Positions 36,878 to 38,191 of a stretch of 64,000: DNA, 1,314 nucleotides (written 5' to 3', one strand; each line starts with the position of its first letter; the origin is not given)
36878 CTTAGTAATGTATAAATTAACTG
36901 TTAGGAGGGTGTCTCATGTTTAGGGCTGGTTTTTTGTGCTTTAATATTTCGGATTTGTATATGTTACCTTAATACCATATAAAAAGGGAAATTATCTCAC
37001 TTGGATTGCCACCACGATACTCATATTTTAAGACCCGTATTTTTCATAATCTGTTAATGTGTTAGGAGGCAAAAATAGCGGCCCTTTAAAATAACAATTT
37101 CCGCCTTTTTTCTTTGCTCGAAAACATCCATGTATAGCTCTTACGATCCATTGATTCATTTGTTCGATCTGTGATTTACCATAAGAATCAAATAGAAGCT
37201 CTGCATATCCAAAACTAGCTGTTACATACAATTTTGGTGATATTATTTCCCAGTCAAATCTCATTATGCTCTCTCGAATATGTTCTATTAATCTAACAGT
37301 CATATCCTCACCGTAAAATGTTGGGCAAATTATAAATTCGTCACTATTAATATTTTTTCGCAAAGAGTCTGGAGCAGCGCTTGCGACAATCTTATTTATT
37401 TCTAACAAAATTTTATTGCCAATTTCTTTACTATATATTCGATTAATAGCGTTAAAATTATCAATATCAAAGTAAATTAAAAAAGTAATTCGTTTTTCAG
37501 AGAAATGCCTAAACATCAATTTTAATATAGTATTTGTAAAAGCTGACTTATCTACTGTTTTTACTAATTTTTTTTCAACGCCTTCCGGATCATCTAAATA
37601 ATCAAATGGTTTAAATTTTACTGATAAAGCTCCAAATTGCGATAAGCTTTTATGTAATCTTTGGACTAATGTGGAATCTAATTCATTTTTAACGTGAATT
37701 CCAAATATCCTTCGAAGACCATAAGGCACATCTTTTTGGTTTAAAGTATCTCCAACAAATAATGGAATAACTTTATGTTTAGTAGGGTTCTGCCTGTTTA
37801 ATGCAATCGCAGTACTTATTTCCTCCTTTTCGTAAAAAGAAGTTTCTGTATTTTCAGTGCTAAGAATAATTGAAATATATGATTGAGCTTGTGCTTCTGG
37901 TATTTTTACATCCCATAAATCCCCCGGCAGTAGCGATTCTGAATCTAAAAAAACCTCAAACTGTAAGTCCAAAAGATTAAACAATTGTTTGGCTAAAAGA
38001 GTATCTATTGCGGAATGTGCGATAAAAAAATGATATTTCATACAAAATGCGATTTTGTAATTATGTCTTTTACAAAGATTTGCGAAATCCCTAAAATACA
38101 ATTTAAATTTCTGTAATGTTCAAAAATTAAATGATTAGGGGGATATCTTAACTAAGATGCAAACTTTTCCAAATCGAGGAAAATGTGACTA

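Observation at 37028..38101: Single-gene TIR + divergent GGDEF-like (NSDEF) fusion in the nusG-rplK gap: candidate novel NAD/nucleotide-signalling conflict module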

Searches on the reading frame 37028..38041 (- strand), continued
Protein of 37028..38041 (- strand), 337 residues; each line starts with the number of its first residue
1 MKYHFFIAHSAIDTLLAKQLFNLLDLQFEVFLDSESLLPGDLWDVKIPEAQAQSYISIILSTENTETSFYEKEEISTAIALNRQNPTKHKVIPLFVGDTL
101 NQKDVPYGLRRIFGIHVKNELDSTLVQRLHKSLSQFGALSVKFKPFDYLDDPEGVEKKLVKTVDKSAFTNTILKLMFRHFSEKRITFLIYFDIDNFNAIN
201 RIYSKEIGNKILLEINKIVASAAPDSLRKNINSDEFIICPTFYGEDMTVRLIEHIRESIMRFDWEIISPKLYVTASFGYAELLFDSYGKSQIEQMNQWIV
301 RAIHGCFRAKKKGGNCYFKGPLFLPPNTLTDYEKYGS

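Call 62: find_related_loci(query=A4, collection=metagenome_contigs, flank=10000)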
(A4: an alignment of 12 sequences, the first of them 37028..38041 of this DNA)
Query A4 (337 aa) in metagenome_contigs; peptide patterns used: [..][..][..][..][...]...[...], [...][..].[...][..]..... (x = any residue, [..] = any of these).
497 stretches matched a pattern; 139 encode a relative of the query (tblastn E <= 1e-3); the best 80 are kept; 80 distinct loci.
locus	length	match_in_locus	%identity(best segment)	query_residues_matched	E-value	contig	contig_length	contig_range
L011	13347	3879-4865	35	3-324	2e-53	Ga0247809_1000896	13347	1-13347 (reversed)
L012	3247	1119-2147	31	3-335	3e-45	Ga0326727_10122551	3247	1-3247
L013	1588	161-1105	31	30-337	5e-39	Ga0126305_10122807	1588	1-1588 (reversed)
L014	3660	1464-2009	37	1-180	2e-33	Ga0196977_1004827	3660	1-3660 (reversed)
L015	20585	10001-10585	35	3-188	2e-31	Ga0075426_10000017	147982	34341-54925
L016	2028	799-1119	51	2-112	2e-31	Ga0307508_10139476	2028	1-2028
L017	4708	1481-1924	38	3-157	3e-31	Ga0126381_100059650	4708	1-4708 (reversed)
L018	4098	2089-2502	40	1-138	3e-30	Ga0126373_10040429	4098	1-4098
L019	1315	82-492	40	1-137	4e-31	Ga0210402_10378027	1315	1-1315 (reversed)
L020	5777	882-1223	46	2-115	6e-30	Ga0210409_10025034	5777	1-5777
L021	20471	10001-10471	38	2-150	2e-29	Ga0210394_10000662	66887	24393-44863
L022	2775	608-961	43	3-119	1e-28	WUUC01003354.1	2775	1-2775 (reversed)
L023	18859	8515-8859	45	2-115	3e-28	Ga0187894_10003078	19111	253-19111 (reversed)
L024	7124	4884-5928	42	2-327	3e-28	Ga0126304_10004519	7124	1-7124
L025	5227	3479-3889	40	3-139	6e-28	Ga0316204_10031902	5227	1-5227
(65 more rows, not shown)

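Call 64: search_protein_families(library=pfam, proteins=[L011:98-2608:+, L011:3456-3854:+, L011:3855-4919:+, L011:5592-7853:-, L011:7911-9074:-, L011:9520-10233:+, L011:11619-13196:-, L024:1464-2243:+, L024:2914-4677:+, L024:739-1410:+], max_evalue=0.001)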
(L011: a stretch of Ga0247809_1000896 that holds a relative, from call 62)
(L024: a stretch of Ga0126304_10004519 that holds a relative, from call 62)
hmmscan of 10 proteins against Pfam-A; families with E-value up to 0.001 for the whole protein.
L011:98-2608:+ (836 aa): 22 families
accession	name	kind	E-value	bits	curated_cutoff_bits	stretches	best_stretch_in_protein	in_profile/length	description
PF00071.28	Ras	-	1e-21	77.7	21.6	1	142-304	1-158/162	Ras family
PF08477.19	Roc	-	6.6e-20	72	27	1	142-260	1-119/119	Ras of Complex, Roc, domain of DAPkinase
PF13676.11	TIR_2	-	3.8e-13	50.4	28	1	673-805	1-121/122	TIR domain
PF25174.1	Beta-prop_THOC3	-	6.3e-13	48.8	305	1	37-135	160-256/272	THOC3 beta-propeller domain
PF24817.1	WD40_WDHD1_1st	-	7.8e-12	45.4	109.9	1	19-82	100-163/291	WDHD1 first WD40 domain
PF25173.1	Beta-prop_WDR3_1st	-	1.6e-11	44.6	154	1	41-121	107-184/184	WDR3 first beta-propeller domain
PF25175.1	Beta-prop_WDR5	-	9.3e-10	38.7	250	1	26-131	32-133/296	WDR5 beta-propeller domain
PF00400.38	WD40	-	9.4e-10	39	27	1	42-75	6-39/39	WD domain, G-beta repeat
PF25172.1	Beta-prop_WDR3_2nd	-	9.4e-10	38.6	140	1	42-120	212-287/293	WDR3 second beta-propeller domain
PF24807.1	WD40_CDC20-Fz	-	1.2e-08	35.1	200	1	29-136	119-224/292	CDC20/Fizzy WD40 domain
PF24814.1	WD40_Prp19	-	2.5e-08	33.8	320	1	41-131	85-174/281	Prp19 WD40 domain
PF08357.16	SEFIR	-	4.5e-08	33.9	23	1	671-709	1-40/150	SEFIR domain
PF23414.1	Beta-prop_EML_2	-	3.3e-07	30.4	90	1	36-145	70-177/266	Echinoderm microtubule-associated protein second beta-propeller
PF25168.1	Beta-prop_WDR36-Utp21_2nd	-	1.3e-06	28.4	84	1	42-120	235-310/335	WDR36/Utp21 second beta-propeller domain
PF00025.27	Arf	-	4.2e-06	26.8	22.3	1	138-302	12-170/174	ADP-ribosylation factor family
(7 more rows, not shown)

L011:3456-3854:+ (132 aa): 0 families

L011:3855-4919:+ (354 aa): 2 families
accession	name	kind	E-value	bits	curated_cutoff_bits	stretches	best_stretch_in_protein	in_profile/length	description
PF13676.11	TIR_2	-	5.4e-12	46.7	28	1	11-121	1-107/122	TIR domain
PF00990.26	GGDEF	-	2.4e-09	37.6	23.8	1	196-328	30-160/161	Diguanylate cyclase, GGDEF domain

L011:5592-7853:- (753 aa): 3 families
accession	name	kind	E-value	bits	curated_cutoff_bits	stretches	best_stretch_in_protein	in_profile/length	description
PF14905.12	OMP_b-brl_3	-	2.2e-74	251.4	27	1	355-727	4-408/408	Outer membrane protein beta-barrel family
PF00593.30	TonB_dep_Rec_b-barrel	-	9.2e-13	49.3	27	1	316-719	78-425/436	TonB dependent receptor-like, beta-barrel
PF13620.12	CarboxypepD_reg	-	9.2e-09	36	32.3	1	19-83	1-70/82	Carboxypeptidase regulatory-like domain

L011:7911-9074:- (387 aa): 3 families
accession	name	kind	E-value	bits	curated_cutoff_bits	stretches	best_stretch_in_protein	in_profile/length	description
PF12833.13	HTH_18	-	4.3e-16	59.4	33.6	1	305-383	1-76/80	Helix-turn-helix domain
PF00165.29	HTH_AraC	-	1.7e-10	41.2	26.6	1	350-383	7-39/42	Bacterial regulatory helix-turn-helix proteins, AraC family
PF01381.28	HTH_3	-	0.00061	20.2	23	0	300-323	10-33/55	Helix-turn-helix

L011:9520-10233:+ (237 aa): 15 families
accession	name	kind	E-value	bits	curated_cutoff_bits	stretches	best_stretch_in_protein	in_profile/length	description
PF13847.12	Methyltransf_31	-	3.7e-17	62.8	27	1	78-201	1-128/145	Methyltransferase domain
PF08242.18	Methyltransf_12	-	9.9e-15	55.5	30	1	86-181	2-98/98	Methyltransferase domain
PF08241.18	Methyltransf_11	-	5.4e-14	53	21.2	1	86-182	2-94/95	Methyltransferase domain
PF13649.12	Methyltransf_25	-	7.3e-14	52.7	27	1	84-179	1-97/97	Methyltransferase domain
PF13489.12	Methyltransf_23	-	1.6e-09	38.2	27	1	73-196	15-124/164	Methyltransferase domain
PF05175.20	MTS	-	1.4e-07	31.7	23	1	73-195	24-150/170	Methyltransferase small domain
PF02390.23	Methyltransf_4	-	1.5e-07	31.5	24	1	81-138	2-59/173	Putative methyltransferase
PF01209.24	Ubie_methyltran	-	2.1e-06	27.7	20.1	1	80-188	47-156/233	ubiE/COQ5 methyltransferase family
PF00891.24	Methyltransf_2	-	6.7e-06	26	22.3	1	78-186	60-167/210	O-methyltransferase domain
PF02475.24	TRM5-TYW2_MTfase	-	1e-05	26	28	1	78-132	34-88/164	TRM5/TYW2 methyltransferase domain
PF08003.17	Methyltransf_9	-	1.1e-05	25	23.8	1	80-183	115-217/315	Protein of unknown function (DUF1698)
PF02527.21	GidB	-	3.3e-05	23.7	27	1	79-198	47-159/184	rRNA small subunit methyltransferase G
PF13578.12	Methyltransf_24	-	6e-05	24.3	26.3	1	87-182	3-101/105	Methyltransferase domain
PF00398.26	RrnaAD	-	0.0003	20.4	24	1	73-138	23-84/263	Ribosomal RNA adenine dimethylase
PF01728.25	FtsJ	-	0.0006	20.2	24.1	0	78-140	19-75/181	FtsJ-like methyltransferase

L011:11619-13196:- (525 aa): 3 families
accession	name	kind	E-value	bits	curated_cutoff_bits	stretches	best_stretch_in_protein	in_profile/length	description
PF00135.34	COesterase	-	1.4e-108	364.5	27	1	32-510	2-505/515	Carboxylesterase family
PF20434.5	BD-FAE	-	3.6e-11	43.4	26.8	1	114-225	1-100/215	BD-FAE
PF07859.19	Abhydrolase_3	-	3.8e-08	33.8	25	0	192-226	49-83/210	alpha/beta hydrolase fold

L024:1464-2243:+ (259 aa): 1 family
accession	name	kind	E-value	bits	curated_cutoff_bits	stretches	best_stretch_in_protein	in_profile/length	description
PF13628.12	DUF4142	-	2.5e-48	164.3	27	1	85-220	2-138/138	Domain of unknown function (DUF4142)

L024:2914-4677:+ (587 aa): 1 family
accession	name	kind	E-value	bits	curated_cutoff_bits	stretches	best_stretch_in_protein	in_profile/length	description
PF13229.12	Beta_helix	-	3.2e-05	24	25.9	1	481-577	2-89/158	Right handed beta helix region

L024:739-1410:+ (223 aa): 0 families

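Call 71: search_protein_families(library=padloc, alignment_id=A5, max_evalue=0.00001)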
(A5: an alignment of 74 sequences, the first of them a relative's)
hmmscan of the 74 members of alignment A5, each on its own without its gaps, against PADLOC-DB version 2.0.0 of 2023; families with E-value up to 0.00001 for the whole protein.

A. member 1, L002:801-1280:+ (159 aa): 0 families

B. families by the number of members that match (of 74 scanned): 131 families (the first 25 are shown)
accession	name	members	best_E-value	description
PDLC04559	PDC-M28B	2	5e-08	-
PDLC00070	GajA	1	5.1e-196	AAA ATPase domain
PDLC02378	pAgo_I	1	3.8e-183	Class I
PDLC02403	Aga_TIR-PNTD1-PNTD2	1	5.7e-125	Class I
PDLC02436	pAgo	1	2.2e-115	-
PDLC02421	Aga_TIR-PNTD1-PNTD2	1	2e-112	Class I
PDLC02376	pAgo_I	1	1.2e-93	Class I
PDLC00072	GajA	1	3.6e-73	AAA ATPase domain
PDLC00096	GajA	1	3.6e-69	AAA ATPase domain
PDLC00071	GajA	1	1.6e-67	AAA ATPase domain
PDLC00091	GajA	1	2.5e-64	AAA ATPase domain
PDLC02377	pAgo_I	1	2.3e-60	Class I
PDLC00069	GajA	1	1.4e-59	AAA ATPase domain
PDLC00064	GajA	1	2.5e-59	AAA ATPase domain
PDLC00066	GajA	1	2.3e-57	AAA ATPase domain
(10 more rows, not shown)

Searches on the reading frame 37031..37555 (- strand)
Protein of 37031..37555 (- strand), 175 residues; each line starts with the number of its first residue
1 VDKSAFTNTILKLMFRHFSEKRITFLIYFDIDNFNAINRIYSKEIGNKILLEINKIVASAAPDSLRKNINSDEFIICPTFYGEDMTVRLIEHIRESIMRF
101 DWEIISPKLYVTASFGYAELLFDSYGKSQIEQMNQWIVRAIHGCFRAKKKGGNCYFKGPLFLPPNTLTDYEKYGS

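Call 78: find_homologous_proteins(query=A6, max_evalue=1e-8)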
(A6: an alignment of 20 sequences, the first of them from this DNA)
Query A6 (20 sequences) (175 aa, profile of the alignment): 149 proteins with E <= 1e-8 among 3321 candidates; the best 120 are listed.
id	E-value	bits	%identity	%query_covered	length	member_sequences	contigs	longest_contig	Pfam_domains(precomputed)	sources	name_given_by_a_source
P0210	1.5e-36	144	34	43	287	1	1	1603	PF00990.27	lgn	-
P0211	2.6e-34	136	29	80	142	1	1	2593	PF00990.27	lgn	-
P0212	6.0e-23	99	26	41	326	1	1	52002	PF00990.27,PF17853.7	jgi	jgi:diguanylate cyclase (GGDEF)-like protein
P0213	1.5e-21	95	27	74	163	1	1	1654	PF00990.27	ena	-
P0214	5.4e-20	90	26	74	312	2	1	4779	PF00990.27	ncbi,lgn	-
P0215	1.9e-19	88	18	74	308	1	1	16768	PF00990.27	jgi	jgi:diguanylate cyclase (GGDEF)-like protein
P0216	8.8e-19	86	34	77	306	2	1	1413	PF00990.27,PF00072.31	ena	-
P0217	1.5e-18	85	28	79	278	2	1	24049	PF00990.27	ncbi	-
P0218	1.7e-18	85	27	85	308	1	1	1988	PF00498.32,PF16697.11,PF00990.27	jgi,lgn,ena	-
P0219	6.4e-18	83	28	73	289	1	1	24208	PF08447.19,PF13426.14,PF13188.14,PF08448.17,PF00989.32,PF00990.27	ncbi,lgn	ncbi:diguanylate cyclase domain-containing protein [Porticoccus sp.]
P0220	7.9e-18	83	24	77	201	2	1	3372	PF00990.27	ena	-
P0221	1.1e-17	82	29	61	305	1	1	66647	PF00498.32,PF16697.11,PF00990.27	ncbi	-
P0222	1.7e-17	82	26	73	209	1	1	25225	PF24898.3,PF00990.27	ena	-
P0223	1.9e-17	82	27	53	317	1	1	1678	PF00990.27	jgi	jgi:diguanylate cyclase (GGDEF)-like protein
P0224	2.1e-17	81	27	79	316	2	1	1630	PF08447.19,PF00989.32,PF00990.27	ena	-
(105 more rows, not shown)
